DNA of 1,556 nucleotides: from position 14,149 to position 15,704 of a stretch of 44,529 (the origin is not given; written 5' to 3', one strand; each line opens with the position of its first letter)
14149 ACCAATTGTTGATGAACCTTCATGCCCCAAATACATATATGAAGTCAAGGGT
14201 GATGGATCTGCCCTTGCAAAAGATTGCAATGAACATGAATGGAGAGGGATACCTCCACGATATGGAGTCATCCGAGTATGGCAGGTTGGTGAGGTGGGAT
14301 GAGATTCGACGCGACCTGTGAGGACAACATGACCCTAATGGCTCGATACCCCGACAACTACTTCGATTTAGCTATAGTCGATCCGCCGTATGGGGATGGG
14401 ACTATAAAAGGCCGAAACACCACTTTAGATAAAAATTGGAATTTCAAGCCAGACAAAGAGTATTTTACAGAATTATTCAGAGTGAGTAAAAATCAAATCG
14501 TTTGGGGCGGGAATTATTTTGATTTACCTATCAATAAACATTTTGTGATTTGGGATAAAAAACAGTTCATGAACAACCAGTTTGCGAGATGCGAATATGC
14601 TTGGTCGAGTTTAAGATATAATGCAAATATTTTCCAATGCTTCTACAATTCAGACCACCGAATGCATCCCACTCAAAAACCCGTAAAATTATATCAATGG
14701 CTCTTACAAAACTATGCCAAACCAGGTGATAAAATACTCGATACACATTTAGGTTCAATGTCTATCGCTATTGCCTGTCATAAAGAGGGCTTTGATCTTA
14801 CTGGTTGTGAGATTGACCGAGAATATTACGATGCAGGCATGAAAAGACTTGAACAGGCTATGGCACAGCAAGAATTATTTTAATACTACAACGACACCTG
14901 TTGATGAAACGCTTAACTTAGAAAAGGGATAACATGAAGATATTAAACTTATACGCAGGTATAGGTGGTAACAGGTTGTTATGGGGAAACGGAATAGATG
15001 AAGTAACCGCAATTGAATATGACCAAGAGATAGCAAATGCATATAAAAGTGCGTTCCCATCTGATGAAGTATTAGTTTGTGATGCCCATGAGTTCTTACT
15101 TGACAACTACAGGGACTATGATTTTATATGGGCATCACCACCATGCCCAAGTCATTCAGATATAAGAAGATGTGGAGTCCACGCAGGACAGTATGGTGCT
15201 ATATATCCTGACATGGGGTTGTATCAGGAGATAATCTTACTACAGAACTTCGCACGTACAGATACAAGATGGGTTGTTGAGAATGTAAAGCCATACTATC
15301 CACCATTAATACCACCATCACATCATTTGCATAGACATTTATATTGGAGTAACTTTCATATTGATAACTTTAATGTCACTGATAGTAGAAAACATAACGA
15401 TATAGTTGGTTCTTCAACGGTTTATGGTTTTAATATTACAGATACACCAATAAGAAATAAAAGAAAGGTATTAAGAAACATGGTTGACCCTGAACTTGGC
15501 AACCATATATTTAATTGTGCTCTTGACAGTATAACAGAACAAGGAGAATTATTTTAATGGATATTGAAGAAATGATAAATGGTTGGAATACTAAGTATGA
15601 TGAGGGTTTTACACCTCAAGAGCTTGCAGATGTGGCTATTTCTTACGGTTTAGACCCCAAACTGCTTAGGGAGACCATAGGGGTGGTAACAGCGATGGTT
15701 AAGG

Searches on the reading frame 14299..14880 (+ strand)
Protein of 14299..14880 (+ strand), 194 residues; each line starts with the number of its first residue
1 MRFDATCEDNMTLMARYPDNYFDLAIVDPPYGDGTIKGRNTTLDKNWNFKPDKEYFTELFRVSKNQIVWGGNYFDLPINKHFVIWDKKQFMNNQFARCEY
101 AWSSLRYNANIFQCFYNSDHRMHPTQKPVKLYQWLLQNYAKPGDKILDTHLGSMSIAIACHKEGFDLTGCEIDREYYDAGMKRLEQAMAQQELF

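Call 26: search_protein_families(library=pfam, proteins=[window:14299-14880:+], max_evalue=0.05)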
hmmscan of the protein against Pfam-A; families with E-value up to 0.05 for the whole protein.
window:14299-14880:+ (194 aa): 2 families
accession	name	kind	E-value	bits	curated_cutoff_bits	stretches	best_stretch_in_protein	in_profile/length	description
PF01555.25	N6_N4_Mtase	-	1.1e-15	58.6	26.7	1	45-180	90-219/221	DNA methylase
PF03602.21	Cons_hypoth95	-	0.026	14.6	24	0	9-56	99-149/182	Conserved hypothetical protein 95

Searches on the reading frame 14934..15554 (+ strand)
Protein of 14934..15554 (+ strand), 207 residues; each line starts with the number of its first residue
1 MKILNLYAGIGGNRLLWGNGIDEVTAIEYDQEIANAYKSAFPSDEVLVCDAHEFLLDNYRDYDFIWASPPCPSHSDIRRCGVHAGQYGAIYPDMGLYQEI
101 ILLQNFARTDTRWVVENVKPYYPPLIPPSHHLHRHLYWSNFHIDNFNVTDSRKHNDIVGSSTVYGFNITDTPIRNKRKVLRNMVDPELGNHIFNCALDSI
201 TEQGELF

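Call 26: search_protein_families(library=pfam, proteins=[window:14934-15554:+], max_evalue=0.05)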
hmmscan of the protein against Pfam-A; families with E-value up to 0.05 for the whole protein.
window:14934-15554:+ (207 aa): 1 family
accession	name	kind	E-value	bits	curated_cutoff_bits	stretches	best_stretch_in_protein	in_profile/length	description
PF00145.23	DNA_methylase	-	3.6e-09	36.9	22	1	1-81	1-82/324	C-5 cytosine-specific DNA methylase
